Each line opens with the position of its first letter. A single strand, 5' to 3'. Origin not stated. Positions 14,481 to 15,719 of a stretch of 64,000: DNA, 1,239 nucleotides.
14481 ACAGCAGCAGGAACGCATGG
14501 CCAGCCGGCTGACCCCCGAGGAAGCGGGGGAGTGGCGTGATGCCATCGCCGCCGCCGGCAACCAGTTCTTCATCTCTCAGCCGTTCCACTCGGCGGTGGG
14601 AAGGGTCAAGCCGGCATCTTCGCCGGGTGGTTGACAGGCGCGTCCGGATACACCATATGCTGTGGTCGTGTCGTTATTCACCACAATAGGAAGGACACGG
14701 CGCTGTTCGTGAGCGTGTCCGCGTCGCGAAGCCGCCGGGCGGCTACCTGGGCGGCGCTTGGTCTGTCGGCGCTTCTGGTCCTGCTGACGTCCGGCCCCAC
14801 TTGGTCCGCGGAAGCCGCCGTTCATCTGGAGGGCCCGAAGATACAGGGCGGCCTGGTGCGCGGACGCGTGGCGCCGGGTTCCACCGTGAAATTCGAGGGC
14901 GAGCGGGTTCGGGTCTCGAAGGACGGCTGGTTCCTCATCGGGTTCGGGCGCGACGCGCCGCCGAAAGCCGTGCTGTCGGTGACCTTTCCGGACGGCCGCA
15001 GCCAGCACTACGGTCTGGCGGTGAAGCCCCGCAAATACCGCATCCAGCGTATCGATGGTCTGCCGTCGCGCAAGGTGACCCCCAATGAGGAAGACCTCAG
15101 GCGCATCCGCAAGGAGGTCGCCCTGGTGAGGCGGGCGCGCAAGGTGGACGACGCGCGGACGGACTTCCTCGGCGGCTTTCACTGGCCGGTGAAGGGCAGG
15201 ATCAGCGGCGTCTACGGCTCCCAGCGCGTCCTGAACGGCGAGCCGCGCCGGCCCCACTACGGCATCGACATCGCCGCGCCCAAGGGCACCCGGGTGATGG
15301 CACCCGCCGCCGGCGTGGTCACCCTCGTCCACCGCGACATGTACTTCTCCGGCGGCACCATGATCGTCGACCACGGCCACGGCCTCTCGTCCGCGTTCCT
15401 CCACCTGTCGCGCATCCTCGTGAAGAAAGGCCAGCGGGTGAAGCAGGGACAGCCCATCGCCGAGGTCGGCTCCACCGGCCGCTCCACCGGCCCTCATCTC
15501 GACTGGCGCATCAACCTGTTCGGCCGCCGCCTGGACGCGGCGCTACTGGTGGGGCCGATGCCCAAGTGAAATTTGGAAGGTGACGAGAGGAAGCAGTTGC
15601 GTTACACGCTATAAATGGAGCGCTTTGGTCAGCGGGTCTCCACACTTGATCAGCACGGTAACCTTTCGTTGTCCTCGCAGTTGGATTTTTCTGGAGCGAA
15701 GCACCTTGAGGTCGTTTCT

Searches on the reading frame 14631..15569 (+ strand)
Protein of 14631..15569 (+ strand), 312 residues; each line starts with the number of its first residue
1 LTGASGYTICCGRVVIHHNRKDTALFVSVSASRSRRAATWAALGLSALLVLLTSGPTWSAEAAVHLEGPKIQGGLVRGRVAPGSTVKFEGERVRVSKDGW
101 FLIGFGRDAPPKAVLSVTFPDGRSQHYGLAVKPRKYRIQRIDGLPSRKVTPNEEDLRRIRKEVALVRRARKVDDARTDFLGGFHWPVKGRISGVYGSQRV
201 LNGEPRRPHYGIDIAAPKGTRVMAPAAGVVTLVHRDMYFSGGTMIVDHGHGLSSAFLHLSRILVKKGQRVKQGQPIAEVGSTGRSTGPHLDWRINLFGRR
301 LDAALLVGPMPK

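Call 68: search_protein_families(library=pfam, proteins=[window:14631-15569:+], max_evalue=0.001)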
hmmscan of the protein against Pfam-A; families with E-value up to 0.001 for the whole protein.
window:14631-15569:+ (312 aa): 2 families
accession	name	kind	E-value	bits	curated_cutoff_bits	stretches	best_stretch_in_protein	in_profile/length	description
PF01551.29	Peptidase_M23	-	1.3e-30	105.9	28.7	1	208-302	2-95/96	Peptidase family M23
PF13533.13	Biotin_lipoyl_2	-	0.00029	21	29.8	0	260-278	12-30/32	Biotin-lipoyl like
